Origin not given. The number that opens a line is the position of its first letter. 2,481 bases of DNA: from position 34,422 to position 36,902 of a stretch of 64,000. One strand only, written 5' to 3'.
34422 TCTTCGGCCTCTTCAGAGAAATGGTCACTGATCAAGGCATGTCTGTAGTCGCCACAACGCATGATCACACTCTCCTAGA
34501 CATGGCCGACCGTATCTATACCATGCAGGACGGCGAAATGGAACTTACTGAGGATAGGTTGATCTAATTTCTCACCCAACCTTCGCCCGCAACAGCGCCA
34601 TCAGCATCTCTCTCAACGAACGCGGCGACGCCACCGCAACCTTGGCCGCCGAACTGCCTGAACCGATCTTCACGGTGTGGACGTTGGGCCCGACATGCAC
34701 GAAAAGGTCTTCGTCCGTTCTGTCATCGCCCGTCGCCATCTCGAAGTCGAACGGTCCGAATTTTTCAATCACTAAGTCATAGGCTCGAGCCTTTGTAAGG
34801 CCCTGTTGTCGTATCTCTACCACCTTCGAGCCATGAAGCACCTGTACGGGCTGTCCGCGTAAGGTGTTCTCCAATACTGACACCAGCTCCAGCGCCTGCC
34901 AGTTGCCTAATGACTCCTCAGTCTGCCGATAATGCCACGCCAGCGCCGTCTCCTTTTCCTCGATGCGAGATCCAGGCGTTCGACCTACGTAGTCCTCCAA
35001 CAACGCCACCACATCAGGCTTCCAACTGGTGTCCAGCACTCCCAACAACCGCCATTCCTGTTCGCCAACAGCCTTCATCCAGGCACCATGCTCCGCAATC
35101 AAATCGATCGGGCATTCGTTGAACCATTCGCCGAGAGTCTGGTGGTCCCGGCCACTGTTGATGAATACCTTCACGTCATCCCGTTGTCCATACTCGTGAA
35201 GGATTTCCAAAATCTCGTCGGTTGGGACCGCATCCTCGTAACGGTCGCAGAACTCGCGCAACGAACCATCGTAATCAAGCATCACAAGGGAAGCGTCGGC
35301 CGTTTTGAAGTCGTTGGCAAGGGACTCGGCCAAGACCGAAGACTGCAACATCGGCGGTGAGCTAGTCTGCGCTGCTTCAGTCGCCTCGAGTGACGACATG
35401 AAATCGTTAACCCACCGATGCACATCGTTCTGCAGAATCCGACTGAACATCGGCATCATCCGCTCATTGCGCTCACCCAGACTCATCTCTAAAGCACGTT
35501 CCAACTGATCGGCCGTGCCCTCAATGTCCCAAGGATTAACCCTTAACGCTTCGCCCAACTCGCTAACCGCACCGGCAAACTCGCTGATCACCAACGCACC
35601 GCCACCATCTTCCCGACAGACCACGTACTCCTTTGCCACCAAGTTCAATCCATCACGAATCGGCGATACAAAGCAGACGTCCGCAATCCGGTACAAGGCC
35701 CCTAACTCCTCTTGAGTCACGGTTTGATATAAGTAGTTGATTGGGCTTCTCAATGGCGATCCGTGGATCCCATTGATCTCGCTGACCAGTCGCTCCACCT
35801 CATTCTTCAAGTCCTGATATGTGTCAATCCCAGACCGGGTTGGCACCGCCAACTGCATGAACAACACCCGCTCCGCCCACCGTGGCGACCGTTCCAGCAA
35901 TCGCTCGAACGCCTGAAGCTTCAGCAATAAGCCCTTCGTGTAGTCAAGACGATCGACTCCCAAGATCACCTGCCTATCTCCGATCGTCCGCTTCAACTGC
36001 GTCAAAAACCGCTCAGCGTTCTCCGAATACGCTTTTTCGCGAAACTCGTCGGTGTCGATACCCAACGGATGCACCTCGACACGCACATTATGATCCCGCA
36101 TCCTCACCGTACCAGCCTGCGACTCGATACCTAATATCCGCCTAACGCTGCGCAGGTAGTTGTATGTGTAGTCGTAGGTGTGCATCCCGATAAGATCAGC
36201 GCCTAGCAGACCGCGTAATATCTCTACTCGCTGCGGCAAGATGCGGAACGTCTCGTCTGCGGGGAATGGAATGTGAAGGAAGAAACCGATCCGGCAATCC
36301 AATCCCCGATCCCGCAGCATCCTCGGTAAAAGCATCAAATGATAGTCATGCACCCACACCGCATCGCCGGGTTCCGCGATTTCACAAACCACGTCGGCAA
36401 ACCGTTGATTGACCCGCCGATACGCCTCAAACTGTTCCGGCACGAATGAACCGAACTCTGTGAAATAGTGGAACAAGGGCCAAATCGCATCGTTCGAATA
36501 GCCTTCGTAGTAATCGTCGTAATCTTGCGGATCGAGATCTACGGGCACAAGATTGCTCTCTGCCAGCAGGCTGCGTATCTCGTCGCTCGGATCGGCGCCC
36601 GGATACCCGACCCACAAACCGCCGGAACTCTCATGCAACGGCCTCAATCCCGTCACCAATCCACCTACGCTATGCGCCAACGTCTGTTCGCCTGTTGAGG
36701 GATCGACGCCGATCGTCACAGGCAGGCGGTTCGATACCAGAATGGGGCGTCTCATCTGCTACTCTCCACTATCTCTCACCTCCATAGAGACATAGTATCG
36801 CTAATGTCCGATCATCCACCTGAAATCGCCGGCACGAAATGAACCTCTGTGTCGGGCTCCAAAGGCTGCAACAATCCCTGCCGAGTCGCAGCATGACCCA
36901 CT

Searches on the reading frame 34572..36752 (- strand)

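Call 60: search_protein_families(library=ncbifam, proteins=[window:34572-36752:-], max_evalue=1e-10)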
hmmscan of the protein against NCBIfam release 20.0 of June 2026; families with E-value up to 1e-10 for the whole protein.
window:34572-36752:- (726 aa): 7 families
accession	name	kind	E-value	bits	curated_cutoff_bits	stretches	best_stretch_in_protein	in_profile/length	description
NF011071.0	PRK14501.1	equivalog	2.9e-254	845.7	634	1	2-723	3-727/729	bifunctional alpha,alpha-trehalose-phosphate synthase (UDP-forming)/trehalose-phosphatase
TIGR02400.1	trehalose_OtsA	equivalog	1e-162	542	564.85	1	4-456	3-455/456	alpha,alpha-trehalose-phosphate synthase (UDP-forming)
NF007513.0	PRK10117.1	equivalog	3.6e-103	346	759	1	25-461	17-457/474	alpha,alpha-trehalose-phosphate synthase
TIGR02398.1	gluc_glyc_Psyn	equivalog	9.1e-94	314.8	569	2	213-459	238-484/487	glucosylglycerol-phosphate synthase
TIGR00685.1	T6PP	equivalog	9.5e-31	107.5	68.05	1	488-721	4-249/250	trehalose-phosphatase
TIGR01484.1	HAD-SF-IIB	subfamily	8.8e-19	68.4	41.8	1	489-688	1-216/221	HAD-IIB family hydrolase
NF007560.0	PRK10187.1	equivalog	3.7e-16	59.2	327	1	486-719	13-242/266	trehalose-phosphatase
